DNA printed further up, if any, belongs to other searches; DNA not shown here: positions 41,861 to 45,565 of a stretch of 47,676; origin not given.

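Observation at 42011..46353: Two-gene oxygen-independent ergothioneine locus: metallopterin enzyme fused to cysteine desulfurase, coupled to an EgtD-type methyltransferase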

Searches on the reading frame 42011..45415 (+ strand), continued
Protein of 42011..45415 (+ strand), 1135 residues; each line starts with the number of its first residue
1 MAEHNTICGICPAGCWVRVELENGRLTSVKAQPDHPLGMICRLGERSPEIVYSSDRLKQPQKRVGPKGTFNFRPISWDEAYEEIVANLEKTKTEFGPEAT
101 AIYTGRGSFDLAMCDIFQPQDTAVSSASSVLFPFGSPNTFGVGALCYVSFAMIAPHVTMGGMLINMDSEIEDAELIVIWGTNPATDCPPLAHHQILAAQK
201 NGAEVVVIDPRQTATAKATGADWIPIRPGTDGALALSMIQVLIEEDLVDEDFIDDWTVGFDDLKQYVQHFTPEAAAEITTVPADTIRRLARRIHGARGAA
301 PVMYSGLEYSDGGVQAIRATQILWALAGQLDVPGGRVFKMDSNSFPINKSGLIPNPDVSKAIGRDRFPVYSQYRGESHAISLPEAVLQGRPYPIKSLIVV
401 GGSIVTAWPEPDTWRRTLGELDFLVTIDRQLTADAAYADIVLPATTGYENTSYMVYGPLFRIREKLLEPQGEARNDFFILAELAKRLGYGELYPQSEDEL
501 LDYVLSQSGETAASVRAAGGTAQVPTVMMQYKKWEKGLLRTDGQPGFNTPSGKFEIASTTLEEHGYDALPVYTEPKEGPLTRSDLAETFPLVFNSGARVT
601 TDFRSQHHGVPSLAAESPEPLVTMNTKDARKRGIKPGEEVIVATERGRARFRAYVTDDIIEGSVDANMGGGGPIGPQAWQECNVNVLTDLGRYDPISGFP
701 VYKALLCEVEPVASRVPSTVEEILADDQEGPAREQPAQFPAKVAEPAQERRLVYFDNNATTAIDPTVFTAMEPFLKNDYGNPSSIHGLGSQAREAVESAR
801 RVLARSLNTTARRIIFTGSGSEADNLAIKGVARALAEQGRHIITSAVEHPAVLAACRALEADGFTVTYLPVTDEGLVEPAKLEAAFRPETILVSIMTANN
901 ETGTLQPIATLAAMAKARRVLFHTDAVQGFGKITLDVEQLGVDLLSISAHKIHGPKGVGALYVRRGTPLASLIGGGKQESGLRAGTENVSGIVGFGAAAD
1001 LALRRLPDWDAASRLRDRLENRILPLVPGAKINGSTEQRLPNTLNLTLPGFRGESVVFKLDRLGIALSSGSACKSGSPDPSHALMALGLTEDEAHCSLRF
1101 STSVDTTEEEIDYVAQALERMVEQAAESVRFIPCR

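Call 12: find_homologous_proteins(query=window:42011-45415:+, max_evalue=1e-50)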
Query window:42011-45415:+ (1135 aa): 5656 proteins with E <= 1e-50 among 8000 candidates; the best 120 are listed.
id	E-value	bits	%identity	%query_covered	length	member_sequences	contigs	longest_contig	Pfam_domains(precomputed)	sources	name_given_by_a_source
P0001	0.0e+0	2579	100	100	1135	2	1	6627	PF00384.28,PF00266.26,PF01568.28,PF04879.22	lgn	-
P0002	0.0e+0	2069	77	100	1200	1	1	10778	PF00384.28,PF00266.26,PF01568.28,PF04879.22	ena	-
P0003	0.0e+0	2029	78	100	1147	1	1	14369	PF00384.28,PF00266.26,PF01568.28,PF04879.22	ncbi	-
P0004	0.0e+0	1817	69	100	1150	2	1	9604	PF00384.28,PF00266.26,PF01568.28,PF04879.22,PF01041.24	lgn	-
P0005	0.0e+0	1814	69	100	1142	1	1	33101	PF00384.28,PF00266.26,PF01568.28,PF01212.28,PF04879.22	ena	-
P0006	0.0e+0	1808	69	100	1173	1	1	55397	PF00384.28,PF00266.26,PF01568.28,PF04879.22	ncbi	-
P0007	0.0e+0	1799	69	100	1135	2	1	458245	PF00384.28,PF00266.26,PF01568.28,PF04879.22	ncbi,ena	-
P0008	0.0e+0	1799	69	100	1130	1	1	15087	PF00384.28,PF00266.26,PF01568.28,PF04879.22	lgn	-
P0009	0.0e+0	1794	68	100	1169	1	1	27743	PF00384.28,PF00266.26,PF01568.28,PF01212.28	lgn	-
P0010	0.0e+0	1793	69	100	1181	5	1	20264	PF00384.28,PF00266.26,PF01568.28,PF01212.28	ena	-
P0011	0.0e+0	1792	68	100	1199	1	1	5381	PF00384.28,PF00266.26,PF01568.28,PF04879.22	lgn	-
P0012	0.0e+0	1791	69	100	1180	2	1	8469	PF00384.28,PF00266.26,PF01568.28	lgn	-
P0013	0.0e+0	1783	69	100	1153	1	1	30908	PF00384.28,PF00266.26,PF01568.28,PF01212.28,PF04879.22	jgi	-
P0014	0.0e+0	1778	68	100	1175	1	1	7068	PF00384.28,PF00266.26,PF01568.28,PF04879.22,PF01041.24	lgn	-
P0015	0.0e+0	1774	67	100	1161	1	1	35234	PF00384.28,PF00266.26,PF01568.28,PF04879.22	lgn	-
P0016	0.0e+0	1766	67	100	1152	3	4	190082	PF00384.28,PF00266.26,PF01568.28,PF04879.22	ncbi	ncbi:MAG: IscS subfamily cysteine desulfurase [Thermoleophilia bacterium]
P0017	0.0e+0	1766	68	100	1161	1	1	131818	PF00384.28,PF00266.26,PF01568.28,PF01212.28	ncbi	-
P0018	0.0e+0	1764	69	100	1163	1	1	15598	PF00384.28,PF00266.26,PF01568.28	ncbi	-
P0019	0.0e+0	1762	67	100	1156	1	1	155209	PF00384.28,PF00266.26,PF01568.28,PF01212.28,PF01041.24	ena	-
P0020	0.0e+0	1762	68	100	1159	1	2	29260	PF00384.28,PF00266.26,PF01568.28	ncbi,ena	-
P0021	0.0e+0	1751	67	100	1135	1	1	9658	PF00384.28,PF00266.26,PF01568.28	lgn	-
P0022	0.0e+0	1751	67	100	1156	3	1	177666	PF00384.28,PF00266.26,PF01568.28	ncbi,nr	ncbi:MAG: IscS subfamily cysteine desulfurase [Actinobacteria bacterium]|nr:IscS subfamily cysteine 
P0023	0.0e+0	1749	68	100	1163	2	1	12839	PF00384.28,PF00266.26,PF01568.28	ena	-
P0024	0.0e+0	1746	67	100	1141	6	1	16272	PF00384.28,PF00266.26,PF01568.28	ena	-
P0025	0.0e+0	1742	74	63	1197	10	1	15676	PF00384.28,PF00266.26,PF01568.28,PF04879.22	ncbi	ncbi:MAG: IscS subfamily cysteine desulfurase [Thermoleophilia bacterium]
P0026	0.0e+0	1740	67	100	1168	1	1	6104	PF00384.28,PF00266.26,PF01568.28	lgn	-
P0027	0.0e+0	1727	68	98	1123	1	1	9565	PF00384.28,PF00266.26,PF01568.28,PF01212.28,PF01041.24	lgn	-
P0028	0.0e+0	1722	67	98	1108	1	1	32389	PF00384.28,PF00266.26,PF01568.28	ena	-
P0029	0.0e+0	1721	67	98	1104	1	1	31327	PF00384.28,PF00266.26,PF01568.28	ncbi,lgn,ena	-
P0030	0.0e+0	1717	65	100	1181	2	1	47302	PF00384.28,PF00266.26,PF01568.28,PF04879.22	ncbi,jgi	-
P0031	0.0e+0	1708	66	100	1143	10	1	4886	PF00384.28,PF00266.26,PF01568.28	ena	-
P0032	0.0e+0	1703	65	100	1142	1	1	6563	PF00384.28,PF00266.26,PF01568.28,PF01041.24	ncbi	-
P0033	0.0e+0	1701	66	99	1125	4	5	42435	PF00384.28,PF00266.26,PF01568.28,PF04879.22,PF01041.24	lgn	-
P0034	0.0e+0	1701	66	100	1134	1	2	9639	PF00384.28,PF00266.26,PF01568.28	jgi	jgi:cysteine desulfurase NifS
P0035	0.0e+0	1695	65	99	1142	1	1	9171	PF00384.28,PF00266.26,PF01568.28,PF01041.24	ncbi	-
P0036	0.0e+0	1694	65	100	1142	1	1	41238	PF00384.28,PF00266.26,PF01568.28,PF01041.24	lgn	-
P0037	0.0e+0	1693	66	100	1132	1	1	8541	PF00384.28,PF00266.26,PF01568.28,PF01212.28,PF01041.24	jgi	jgi:cysteine desulfurase NifS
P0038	0.0e+0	1692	66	99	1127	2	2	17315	PF00384.28,PF00266.26,PF01568.28,PF04879.22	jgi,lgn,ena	-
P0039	0.0e+0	1690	66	99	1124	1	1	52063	PF00384.28,PF00266.26,PF01568.28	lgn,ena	-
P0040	0.0e+0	1690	65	100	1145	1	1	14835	PF00384.28,PF00266.26,PF01568.28,PF01041.24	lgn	-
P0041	0.0e+0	1688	66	100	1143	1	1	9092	PF00384.28,PF00266.26,PF01568.28,PF04879.22,PF01041.24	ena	-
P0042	0.0e+0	1683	65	100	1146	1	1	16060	PF00384.28,PF00266.26,PF01568.28,PF04879.22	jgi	jgi:cysteine desulfurase NifS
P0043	0.0e+0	1682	66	100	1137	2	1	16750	PF00384.28,PF00266.26,PF01568.28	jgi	jgi:cysteine desulfurase NifS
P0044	0.0e+0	1682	64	100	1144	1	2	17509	PF00384.28,PF00266.26,PF01568.28,PF04879.22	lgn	-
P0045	0.0e+0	1681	64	100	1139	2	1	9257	PF00384.28,PF00266.26,PF01568.28,PF04879.22,PF01041.24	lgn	-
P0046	0.0e+0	1678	65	100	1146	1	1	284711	PF00384.28,PF00266.26,PF01568.28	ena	-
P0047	0.0e+0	1678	65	100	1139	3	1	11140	PF00384.28,PF00266.26,PF01568.28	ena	-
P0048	0.0e+0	1677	65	100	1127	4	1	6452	PF00384.28,PF00266.26,PF01568.28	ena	-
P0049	0.0e+0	1677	65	100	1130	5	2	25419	PF00384.28,PF00266.26,PF01568.28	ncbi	-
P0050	0.0e+0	1676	65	100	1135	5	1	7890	PF00384.28,PF00266.26,PF01568.28,PF01041.24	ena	-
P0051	0.0e+0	1676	64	100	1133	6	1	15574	PF00384.28,PF00266.26,PF01568.28,PF01041.24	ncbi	-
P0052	0.0e+0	1676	65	100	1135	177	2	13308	PF00155.28,PF00384.28,PF00266.26,PF01568.28,PF01041.24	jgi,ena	jgi:cysteine desulfurase NifS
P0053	0.0e+0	1676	65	100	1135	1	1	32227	PF00384.28,PF00266.26,PF01568.28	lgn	-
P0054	0.0e+0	1675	65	99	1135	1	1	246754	PF00384.28,PF00266.26,PF01568.28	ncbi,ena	-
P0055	0.0e+0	1674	65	100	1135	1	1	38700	PF00384.28,PF00266.26,PF01568.28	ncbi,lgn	-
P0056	0.0e+0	1674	65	100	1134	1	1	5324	PF00384.28,PF00266.26,PF01568.28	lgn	-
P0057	0.0e+0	1674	64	99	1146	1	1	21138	PF00384.28,PF00266.26,PF01568.28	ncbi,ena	-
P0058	0.0e+0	1673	66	100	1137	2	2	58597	PF00384.28,PF00266.26,PF01568.28,PF01212.28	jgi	jgi:cysteine desulfurase NifS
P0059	0.0e+0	1671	65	100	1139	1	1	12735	PF00384.28,PF00266.26,PF01568.28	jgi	jgi:cysteine desulfurase NifS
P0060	0.0e+0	1670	66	100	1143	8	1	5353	PF00384.28,PF00266.26,PF01568.28,PF04879.22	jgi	-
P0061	0.0e+0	1670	65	99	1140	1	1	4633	PF00384.28,PF00266.26,PF01568.28,PF01041.24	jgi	jgi:cysteine desulfurase NifS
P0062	0.0e+0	1668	64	100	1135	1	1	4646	PF00384.28,PF00266.26,PF01568.28,PF01212.28,PF01041.24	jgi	-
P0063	0.0e+0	1667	65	99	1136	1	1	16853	PF00384.28,PF00266.26,PF01568.28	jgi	jgi:cysteine desulfurase NifS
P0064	0.0e+0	1666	65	99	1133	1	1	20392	PF00384.28,PF00266.26,PF01568.28,PF01212.28,PF04879.22,PF01041.24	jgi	jgi:cysteine desulfurase NifS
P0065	0.0e+0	1666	64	99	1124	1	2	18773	PF00384.28,PF00266.26,PF01568.28,PF01212.28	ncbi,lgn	-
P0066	0.0e+0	1666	64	100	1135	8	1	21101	PF00155.28,PF00384.28,PF00266.26,PF01568.28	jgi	-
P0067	0.0e+0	1666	65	99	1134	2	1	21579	PF00384.28,PF00266.26,PF01568.28,PF01212.28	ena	-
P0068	0.0e+0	1665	65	100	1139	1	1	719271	PF00384.28,PF00266.26,PF01568.28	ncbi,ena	-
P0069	0.0e+0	1665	65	99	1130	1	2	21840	PF00384.28,PF00266.26,PF01568.28,PF01041.24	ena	-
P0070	0.0e+0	1665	65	100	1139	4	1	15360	PF00384.28,PF00266.26,PF01568.28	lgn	-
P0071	0.0e+0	1664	65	100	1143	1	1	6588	PF00384.28,PF00266.26,PF01568.28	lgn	-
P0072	0.0e+0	1664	65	100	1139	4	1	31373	PF00384.28,PF00266.26,PF01568.28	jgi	jgi:cysteine desulfurase NifS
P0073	0.0e+0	1664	66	99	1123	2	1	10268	PF00384.28,PF00266.26,PF01568.28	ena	-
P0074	0.0e+0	1664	65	100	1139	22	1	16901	PF00384.28,PF00266.26,PF01568.28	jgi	jgi:cysteine desulfurase NifS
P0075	0.0e+0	1663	65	100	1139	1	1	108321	PF00384.28,PF00266.26,PF01568.28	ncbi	-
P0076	0.0e+0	1663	65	100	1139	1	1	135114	PF00384.28,PF00266.26,PF01568.28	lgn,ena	-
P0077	0.0e+0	1662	65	99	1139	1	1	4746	PF00384.28,PF00266.26,PF01568.28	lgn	-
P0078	0.0e+0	1662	65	99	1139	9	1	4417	PF00384.28,PF00266.26,PF01568.28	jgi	jgi:cysteine desulfurase NifS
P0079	0.0e+0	1662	66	99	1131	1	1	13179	PF00384.28,PF00266.26,PF01568.28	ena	-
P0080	0.0e+0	1661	65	100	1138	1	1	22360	PF00384.28,PF00266.26,PF01568.28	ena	-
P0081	0.0e+0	1661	65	100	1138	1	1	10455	PF00384.28,PF00266.26,PF01568.28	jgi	jgi:cysteine desulfurase NifS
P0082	0.0e+0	1660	65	99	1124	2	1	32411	PF00384.28,PF00266.26,PF01568.28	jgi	jgi:cysteine desulfurase NifS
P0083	0.0e+0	1660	64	100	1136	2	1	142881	PF00384.28,PF00266.26,PF01568.28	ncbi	-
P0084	0.0e+0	1659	64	100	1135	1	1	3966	PF00384.28,PF00266.26,PF01568.28,PF01212.28,PF01041.24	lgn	-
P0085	0.0e+0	1659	65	100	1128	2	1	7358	PF00384.28,PF00266.26,PF01568.28,PF01041.24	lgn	-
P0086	0.0e+0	1659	63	100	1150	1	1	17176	PF00384.28,PF00266.26,PF01568.28,PF01041.24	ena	-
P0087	0.0e+0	1659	65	99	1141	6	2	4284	PF00384.28,PF00266.26,PF01568.28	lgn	-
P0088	0.0e+0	1659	65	100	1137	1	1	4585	PF00384.28,PF00266.26,PF01568.28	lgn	-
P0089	0.0e+0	1659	65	99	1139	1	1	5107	PF00384.28,PF00266.26,PF01568.28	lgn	-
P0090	0.0e+0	1658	65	100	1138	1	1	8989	PF00384.28,PF00266.26,PF01568.28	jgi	jgi:cysteine desulfurase NifS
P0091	0.0e+0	1658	64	100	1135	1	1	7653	PF00384.28,PF00266.26,PF01568.28,PF01041.24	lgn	-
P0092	0.0e+0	1657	65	99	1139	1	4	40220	PF00384.28,PF00266.26,PF01568.28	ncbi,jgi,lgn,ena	-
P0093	0.0e+0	1657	64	100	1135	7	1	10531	PF00384.28,PF00266.26,PF01568.28,PF01041.24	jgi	jgi:cysteine desulfurase NifS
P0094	0.0e+0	1656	64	100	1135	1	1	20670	PF00384.28,PF00266.26,PF01568.28,PF01041.24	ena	-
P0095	0.0e+0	1656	64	100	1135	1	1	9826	PF00384.28,PF00266.26,PF01568.28,PF01041.24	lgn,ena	-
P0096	0.0e+0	1656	64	100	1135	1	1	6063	PF00384.28,PF00266.26,PF01568.28,PF01041.24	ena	-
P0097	0.0e+0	1656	65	100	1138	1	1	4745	PF00384.28,PF00266.26,PF01568.28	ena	-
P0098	0.0e+0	1656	64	100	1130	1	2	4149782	PF00384.28,PF00266.26,PF01568.28,PF01041.24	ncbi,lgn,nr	ncbi:MAG: IscS subfamily cysteine desulfurase [Candidatus Scalindua sp.]|nr:IscS subfamily cysteine 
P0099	0.0e+0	1655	64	100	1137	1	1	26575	PF00384.28,PF00266.26,PF01568.28,PF01041.24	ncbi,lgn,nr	ncbi:MAG: IscS subfamily cysteine desulfurase [Desulfomonile tiedjei]|nr:IscS subfamily cysteine des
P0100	0.0e+0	1654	64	100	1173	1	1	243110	PF00384.28,PF00266.26,PF01568.28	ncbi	-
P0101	0.0e+0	1654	65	100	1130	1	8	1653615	PF00384.28,PF00266.26,PF01568.28,PF01041.24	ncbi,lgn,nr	ncbi:MAG: aminotransferase class V-fold PLP-dependent enzyme [Candidatus Scalindua sp. AMX11]|nr:MAG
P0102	0.0e+0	1654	65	99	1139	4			PF00384.28,PF00266.26,PF01568.28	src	-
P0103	0.0e+0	1654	63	100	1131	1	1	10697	PF00384.28,PF00266.26,PF01568.28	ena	-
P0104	0.0e+0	1653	64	100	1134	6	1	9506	PF00384.28,PF00266.26,PF01568.28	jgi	jgi:cysteine desulfurase NifS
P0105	0.0e+0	1653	64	100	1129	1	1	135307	PF00384.28,PF00266.26,PF01568.28,PF01041.24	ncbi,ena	-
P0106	0.0e+0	1652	65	99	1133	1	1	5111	PF00384.28,PF00266.26,PF01568.28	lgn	-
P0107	0.0e+0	1651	64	99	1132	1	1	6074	PF00384.28,PF00266.26,PF01568.28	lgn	-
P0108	0.0e+0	1650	64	100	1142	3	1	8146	PF00384.28,PF00266.26,PF01568.28,PF01212.28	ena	-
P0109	0.0e+0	1650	65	100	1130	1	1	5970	PF00384.28,PF00266.26,PF01568.28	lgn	-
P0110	0.0e+0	1650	63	100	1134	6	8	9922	PF00155.28,PF00384.28,PF00266.26,PF01568.28,PF01041.24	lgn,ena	-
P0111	0.0e+0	1650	63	100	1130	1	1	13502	PF00384.28,PF00266.26,PF01568.28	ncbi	-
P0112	0.0e+0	1650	65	100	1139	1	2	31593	PF00384.28,PF00266.26,PF01568.28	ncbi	ncbi:MAG: IscS subfamily cysteine desulfurase [Desulfomonilaceae bacterium]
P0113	0.0e+0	1650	64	100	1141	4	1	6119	PF00384.28,PF00266.26,PF01568.28,PF01041.24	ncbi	ncbi:MAG: IscS subfamily cysteine desulfurase [Gemmatimonadales bacterium]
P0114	0.0e+0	1649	65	99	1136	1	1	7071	PF00384.28,PF00266.26,PF01568.28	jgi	jgi:cysteine desulfurase NifS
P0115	0.0e+0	1649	64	100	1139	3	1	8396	PF00384.28,PF00266.26,PF01568.28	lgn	-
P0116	0.0e+0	1649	64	100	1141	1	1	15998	PF00384.28,PF00266.26,PF01568.28,PF01041.24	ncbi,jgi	jgi:cysteine desulfurase NifS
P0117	0.0e+0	1649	64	100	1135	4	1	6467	PF00384.28,PF00266.26,PF01568.28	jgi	-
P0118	0.0e+0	1649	64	100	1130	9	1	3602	PF00384.28,PF00266.26,PF01568.28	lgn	-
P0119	0.0e+0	1648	63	100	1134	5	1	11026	PF00384.28,PF00266.26,PF01568.28,PF01041.24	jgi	-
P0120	0.0e+0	1648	63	100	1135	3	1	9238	PF00384.28,PF00266.26,PF01568.28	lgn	-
